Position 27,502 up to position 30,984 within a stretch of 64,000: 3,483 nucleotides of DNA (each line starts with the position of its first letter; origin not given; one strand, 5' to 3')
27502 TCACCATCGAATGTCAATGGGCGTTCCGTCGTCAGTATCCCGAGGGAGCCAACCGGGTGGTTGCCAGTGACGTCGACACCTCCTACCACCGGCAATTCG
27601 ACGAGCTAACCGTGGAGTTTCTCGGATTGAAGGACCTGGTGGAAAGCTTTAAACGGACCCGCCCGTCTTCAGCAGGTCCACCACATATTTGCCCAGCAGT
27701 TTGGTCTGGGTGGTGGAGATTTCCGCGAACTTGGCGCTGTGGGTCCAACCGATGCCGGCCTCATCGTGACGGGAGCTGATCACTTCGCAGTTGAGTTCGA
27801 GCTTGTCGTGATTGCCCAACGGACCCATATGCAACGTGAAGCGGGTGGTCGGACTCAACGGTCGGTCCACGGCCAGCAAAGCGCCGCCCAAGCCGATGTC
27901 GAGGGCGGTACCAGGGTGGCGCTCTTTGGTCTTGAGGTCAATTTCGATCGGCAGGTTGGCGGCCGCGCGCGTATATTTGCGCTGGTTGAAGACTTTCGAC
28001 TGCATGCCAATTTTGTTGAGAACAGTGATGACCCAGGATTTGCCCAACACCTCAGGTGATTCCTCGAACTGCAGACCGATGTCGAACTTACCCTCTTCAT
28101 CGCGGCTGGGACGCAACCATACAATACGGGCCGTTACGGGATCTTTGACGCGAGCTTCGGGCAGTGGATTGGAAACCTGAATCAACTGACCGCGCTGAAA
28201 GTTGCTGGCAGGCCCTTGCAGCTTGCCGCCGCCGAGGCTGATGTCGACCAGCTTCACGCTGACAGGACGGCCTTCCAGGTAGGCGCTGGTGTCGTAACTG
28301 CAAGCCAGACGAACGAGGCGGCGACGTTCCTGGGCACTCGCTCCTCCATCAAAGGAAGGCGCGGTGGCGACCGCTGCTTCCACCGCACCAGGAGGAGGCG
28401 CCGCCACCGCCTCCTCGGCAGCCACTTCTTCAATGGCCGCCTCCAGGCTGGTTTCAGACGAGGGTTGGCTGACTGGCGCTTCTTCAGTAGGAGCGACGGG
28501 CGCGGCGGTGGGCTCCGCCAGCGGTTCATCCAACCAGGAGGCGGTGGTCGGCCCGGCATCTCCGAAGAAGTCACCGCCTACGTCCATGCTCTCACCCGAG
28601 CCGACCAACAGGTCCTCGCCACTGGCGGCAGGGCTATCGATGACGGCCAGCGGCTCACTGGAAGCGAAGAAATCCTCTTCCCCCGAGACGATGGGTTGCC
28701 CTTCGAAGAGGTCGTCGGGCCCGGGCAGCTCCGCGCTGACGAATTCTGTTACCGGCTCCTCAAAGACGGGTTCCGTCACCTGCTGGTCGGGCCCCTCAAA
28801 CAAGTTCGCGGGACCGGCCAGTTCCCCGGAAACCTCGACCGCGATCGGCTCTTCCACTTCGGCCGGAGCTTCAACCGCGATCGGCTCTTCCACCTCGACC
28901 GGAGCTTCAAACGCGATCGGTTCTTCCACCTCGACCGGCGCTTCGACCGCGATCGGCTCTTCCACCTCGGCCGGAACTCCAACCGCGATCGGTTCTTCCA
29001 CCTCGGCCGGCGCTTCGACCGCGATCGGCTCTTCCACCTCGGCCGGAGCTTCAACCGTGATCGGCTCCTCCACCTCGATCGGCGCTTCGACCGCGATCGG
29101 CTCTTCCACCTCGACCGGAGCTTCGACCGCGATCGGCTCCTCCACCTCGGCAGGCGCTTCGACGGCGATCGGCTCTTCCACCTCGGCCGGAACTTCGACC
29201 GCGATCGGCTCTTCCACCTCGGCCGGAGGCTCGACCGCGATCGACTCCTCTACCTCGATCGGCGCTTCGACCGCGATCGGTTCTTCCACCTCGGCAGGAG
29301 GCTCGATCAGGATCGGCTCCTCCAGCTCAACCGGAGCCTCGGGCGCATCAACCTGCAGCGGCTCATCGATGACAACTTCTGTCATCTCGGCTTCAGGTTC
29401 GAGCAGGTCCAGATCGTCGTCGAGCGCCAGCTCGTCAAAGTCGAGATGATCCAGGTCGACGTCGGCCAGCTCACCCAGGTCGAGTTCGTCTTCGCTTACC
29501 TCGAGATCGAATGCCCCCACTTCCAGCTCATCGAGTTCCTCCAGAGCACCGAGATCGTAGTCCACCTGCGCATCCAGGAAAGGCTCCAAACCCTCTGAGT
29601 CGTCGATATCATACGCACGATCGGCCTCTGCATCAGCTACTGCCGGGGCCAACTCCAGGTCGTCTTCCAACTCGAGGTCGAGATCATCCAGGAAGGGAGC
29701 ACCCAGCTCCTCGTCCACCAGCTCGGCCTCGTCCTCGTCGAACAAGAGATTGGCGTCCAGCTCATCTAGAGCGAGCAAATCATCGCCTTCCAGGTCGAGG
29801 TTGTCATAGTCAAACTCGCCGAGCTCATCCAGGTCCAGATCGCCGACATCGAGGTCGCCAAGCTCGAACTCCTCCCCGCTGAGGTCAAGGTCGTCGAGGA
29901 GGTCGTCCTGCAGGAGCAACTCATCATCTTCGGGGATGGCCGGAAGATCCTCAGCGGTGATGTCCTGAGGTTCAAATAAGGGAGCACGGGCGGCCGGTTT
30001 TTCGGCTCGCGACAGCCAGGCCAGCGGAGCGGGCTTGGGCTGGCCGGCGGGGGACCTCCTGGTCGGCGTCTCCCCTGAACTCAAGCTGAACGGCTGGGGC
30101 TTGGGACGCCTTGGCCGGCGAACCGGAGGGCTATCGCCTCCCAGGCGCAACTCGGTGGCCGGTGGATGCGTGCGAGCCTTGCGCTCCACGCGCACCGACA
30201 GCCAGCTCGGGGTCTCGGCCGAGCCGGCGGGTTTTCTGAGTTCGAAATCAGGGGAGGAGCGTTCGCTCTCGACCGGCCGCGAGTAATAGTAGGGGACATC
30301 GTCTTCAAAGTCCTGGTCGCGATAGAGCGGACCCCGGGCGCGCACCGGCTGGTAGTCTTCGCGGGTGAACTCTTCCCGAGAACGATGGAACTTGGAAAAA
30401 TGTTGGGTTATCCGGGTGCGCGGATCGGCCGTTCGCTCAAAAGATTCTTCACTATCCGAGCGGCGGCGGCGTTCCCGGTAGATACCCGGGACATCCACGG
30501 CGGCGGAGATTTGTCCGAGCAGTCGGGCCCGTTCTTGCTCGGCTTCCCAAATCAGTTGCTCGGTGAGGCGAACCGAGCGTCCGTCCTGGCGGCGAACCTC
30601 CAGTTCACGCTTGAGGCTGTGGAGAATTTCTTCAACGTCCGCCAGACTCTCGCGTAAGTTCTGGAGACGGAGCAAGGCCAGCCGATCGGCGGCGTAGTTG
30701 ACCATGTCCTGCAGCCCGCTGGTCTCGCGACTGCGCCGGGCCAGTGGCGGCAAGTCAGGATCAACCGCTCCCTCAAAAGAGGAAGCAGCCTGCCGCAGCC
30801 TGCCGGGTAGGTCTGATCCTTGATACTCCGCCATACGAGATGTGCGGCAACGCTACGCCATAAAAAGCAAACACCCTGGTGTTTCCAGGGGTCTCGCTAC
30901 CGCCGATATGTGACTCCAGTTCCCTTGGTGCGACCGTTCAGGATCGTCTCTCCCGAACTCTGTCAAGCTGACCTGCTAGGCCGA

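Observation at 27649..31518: Giant acidic repeat protein with tandem C-terminal PilZ domains, preceded by a small paralog of its N-terminal domain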

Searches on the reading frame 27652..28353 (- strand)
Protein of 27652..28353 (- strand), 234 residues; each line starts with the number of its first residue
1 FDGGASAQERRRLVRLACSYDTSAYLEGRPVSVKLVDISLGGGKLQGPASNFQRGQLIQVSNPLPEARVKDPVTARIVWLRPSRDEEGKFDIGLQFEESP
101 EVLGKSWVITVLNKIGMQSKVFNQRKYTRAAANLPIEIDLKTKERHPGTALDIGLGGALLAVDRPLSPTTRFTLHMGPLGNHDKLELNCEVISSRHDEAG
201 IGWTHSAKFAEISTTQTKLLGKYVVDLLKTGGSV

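Call 27: find_homologous_proteins(query=window:27652-28353:-, max_evalue=0.00001)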
Query window:27652-28353:- (234 aa): 8 proteins with E <= 0.00001 among 556 candidates.
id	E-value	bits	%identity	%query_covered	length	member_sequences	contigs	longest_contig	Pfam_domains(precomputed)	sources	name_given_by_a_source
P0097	2.6e-149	513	99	100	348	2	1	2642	PF07238.20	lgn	-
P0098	3.1e-140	483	94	100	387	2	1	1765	PF07238.20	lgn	-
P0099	5.4e-61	224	73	62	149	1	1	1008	PF07238.20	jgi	jgi:c-di-GMP-binding flagellar brake protein YcgR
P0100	1.4e-45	174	42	97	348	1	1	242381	PF07238.20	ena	-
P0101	8.5e-45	171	41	97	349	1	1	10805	PF07238.20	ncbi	-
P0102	5.3e-44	169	42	95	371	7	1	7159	PF07238.20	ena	-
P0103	4.4e-42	162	41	95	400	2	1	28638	PF07238.20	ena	-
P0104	1.0e-37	148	54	61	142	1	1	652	PF07238.20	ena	-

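Call 30: find_encoding_contigs(protein=P0100, flank=8000, max_places=1)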
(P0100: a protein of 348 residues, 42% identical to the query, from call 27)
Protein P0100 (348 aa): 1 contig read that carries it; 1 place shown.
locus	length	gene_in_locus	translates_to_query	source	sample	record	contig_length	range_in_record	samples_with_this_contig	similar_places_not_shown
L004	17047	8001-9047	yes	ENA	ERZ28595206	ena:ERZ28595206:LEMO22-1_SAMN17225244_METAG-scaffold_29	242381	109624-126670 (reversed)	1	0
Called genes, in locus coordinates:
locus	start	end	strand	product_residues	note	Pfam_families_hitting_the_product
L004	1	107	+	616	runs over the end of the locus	PF01966:HD, PF13487:HD_5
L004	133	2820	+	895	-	PF01411:tRNA-synt_2c, PF07973:tRNA_SAD, PF02272:DHHA1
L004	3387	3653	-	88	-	PF00462:Glutaredoxin, PF13417:GST_N_3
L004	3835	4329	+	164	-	-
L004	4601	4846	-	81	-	-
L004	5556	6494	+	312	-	-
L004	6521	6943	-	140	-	-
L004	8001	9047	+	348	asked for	PF07238:PilZ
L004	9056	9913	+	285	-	PF01497:Peripla_BP_2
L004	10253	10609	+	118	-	PF01243:PNPOx_N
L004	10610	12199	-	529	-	-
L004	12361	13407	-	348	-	-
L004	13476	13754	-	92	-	-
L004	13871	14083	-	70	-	-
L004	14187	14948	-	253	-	PF01325:Fe_dep_repress, PF01047:MarR (weak), PF13545:HTH_Crp_2 (faint), PF02742:Fe_dep_repr_C, PF04023:FeoA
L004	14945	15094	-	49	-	-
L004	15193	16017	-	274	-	PF03009:GDPD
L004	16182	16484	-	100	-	-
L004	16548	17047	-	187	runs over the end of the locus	PF00440:TetR_N, PF16925:TetR_C_13, PF21993:TetR_C_13_2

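Call 40: search_solved_structures(query=window:27652-28353:-, max_evalue=1, show_alignments=2)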
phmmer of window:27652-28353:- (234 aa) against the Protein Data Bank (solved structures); distinct sequences matched with E-value up to 1: 6.
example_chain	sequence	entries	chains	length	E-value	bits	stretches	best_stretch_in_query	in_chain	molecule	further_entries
7lkq_B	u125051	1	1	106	0.058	16.2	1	39-101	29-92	Type IV fimbriae assembly protein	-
3cnr_A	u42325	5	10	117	0.059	16.2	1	39-102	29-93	Type IV fimbriae assembly protein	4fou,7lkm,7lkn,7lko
3dsg_A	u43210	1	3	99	0.14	15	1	48-101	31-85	Type IV fimbriae assembly protein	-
4f48_B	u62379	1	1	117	0.15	14.9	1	48-102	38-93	Type IV fimbriae assembly protein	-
6l6y_D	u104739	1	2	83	0.68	12.7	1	67-112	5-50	Transcription factor SOX-17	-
3f27_D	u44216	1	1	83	0.73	12.6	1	67-112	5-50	Transcription factor SOX-17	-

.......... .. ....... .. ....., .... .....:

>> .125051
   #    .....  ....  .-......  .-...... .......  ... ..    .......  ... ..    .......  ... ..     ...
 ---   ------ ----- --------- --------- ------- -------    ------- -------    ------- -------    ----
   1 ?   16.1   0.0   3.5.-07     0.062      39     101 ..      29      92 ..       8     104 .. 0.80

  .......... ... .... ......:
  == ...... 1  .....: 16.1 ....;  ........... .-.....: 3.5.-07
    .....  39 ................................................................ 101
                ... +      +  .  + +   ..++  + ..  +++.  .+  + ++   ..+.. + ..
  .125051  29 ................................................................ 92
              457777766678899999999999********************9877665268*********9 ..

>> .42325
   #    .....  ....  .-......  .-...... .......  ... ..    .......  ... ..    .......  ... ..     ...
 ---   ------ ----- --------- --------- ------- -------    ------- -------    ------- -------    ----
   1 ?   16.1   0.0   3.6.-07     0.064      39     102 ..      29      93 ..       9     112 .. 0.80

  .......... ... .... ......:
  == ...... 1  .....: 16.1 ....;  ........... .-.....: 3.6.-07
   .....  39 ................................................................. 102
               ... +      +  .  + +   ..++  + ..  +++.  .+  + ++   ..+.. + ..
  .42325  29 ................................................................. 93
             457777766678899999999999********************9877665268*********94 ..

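Call 44: predict_structure(alignment_id=A2)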
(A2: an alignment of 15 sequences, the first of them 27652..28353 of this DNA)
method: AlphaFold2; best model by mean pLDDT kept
length: 234 residues; sequences in the alignment: 15
mean_pLDDT: 80.8   pTM: 0.48
mean pLDDT of the five models: 80.8, 80.2, 79.6, 79.0, 78.8
residues with pLDDT >= 90: 86; 70-90: 109; 50-70: 20; < 50: 19
segments of 3 or more residues with pLDDT < 50: 1-12, 120-126
pLDDT, mean of each block of 10 residues (from residue 1): 30 68 91 91 88 91 78 93 86 89 84 70 49 87 86 86 89 90 90 79 85 85 82 59
secondary structure, 60 per line:
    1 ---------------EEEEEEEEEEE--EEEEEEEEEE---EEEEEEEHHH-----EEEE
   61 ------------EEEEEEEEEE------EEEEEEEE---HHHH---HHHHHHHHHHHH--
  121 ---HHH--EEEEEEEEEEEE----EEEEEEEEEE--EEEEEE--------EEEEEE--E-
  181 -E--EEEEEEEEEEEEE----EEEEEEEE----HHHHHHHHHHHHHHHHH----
elements in order: E16-26 E29-38 E42-48 E57-60 E73-82 E89-96 H100-103 H107-118 E129-140 E145-154 E157-162 E171-176 E185-197 E202-209 H214-230

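Call 49: fold_search(model_id=the predicted structure, library=pdb)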
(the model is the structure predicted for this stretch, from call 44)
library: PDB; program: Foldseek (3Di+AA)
matches with E <= 10: 923; with E <= 0.001: 33
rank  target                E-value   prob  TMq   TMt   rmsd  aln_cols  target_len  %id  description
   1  7mie                  1.2e-08  1.00  0.33  0.32  14.9       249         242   14  Crystal structure of the Borreliella burgdorferi PlzA protein in complex with c-di-GMP (released 2021-06-30)
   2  5ked_B                1.2e-07  1.00  0.37  0.38  13.1       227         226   13  Structure of the 2.65 Angstrom P2(1) crystal of K. pneumonia MrkH (released 2016-08-17)
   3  5vx6_B                1.7e-07  1.00  0.39  0.44  12.6       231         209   15  Structure of Bacillus subtilis Inhibitor of motility (MotI/DgrA) (released 2017-11-22)
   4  5ejl                  2.1e-07  1.00  0.36  0.36  12.9       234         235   13  MrkH, A novel c-di-GMP dependence transcription regulatory factor. (released 2016-10-19)
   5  5vx6_A                3.3e-07  1.00  0.40  0.44  12.7       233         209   14  Structure of Bacillus subtilis Inhibitor of motility (MotI/DgrA) (released 2017-11-22)
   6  5kec_A                3.7e-07  1.00  0.37  0.37  12.9       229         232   13  Structure of K. pneumonia MrkH in its apo state. (released 2016-08-17)
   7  5y6f                  7.4e-07  1.00  0.38  0.39  12.8       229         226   16  Crystal structure of YcgR in complex with c-di-GMP from Escherichia coli (released 2018-07-18)
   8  5kgo_A                9.1e-07  1.00  0.37  0.39  13.1       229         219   13  Structure of K. pneumonia MrkH-c-di-GMP complex (released 2016-08-17)
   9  5kec_D                1.2e-06  1.00  0.38  0.40  12.6       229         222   12  Structure of K. pneumonia MrkH in its apo state. (released 2016-08-17)
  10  5ked_A                1.7e-06  1.00  0.38  0.38  12.9       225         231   12  Structure of the 2.65 Angstrom P2(1) crystal of K. pneumonia MrkH (released 2016-08-17)
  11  5kgo_D                5.7e-06  1.00  0.36  0.37  13.6       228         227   13  Structure of K. pneumonia MrkH-c-di-GMP complex (released 2016-08-17)
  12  2rde_B                1.3e-05  1.00  0.34  0.35  12.3       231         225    8  Crystal structure of VCA0042 complexed with c-di-GMP (released 2007-10-30)
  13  3kyf                  1.8e-05  1.00  0.36  0.37  12.2       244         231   16  Crystal structure of P4397 complexed with c-di-GMP (released 2010-04-14)
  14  1yln                  2.0e-05  1.00  0.35  0.37  12.4       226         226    8  The Crystal Structure of the Protein of Unknown Function VCA0042 from Vibrio cholerae O1 (released 2005-03-08)
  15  2rde_A                2.7e-05  1.00  0.34  0.35  12.3       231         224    8  Crystal structure of VCA0042 complexed with c-di-GMP (released 2007-10-30)
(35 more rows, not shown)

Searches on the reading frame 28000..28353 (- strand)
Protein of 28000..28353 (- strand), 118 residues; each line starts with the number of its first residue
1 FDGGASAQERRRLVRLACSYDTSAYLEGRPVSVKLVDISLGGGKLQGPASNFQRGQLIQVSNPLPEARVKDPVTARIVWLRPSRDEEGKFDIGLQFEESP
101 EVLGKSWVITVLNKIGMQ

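Call 73: search_protein_families(library=pfam, proteins=[window:28000-28353:-], max_evalue=0.1)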
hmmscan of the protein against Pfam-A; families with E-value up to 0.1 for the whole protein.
window:28000-28353:- (118 aa): 1 family
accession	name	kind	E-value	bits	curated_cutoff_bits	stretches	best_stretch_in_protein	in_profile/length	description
PF07238.19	PilZ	-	1.4e-12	48.3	22.5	1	9-100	1-89/102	PilZ domain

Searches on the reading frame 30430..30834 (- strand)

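Call 61: search_protein_families(library=phrogs, proteins=[window:30430-30834:-], max_evalue=1)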
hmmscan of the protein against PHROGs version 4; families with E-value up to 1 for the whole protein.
window:30430-30834:- (135 aa): 0 families

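Call 73: search_protein_families(library=pfam, proteins=[window:30430-30834:-], max_evalue=0.1)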
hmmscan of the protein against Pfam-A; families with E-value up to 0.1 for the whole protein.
window:30430-30834:- (135 aa): 1 family
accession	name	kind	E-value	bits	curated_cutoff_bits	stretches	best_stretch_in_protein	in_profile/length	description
PF13176.12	TPR_7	-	0.034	14.7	27.9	0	53-85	1-33/36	Tetratricopeptide repeat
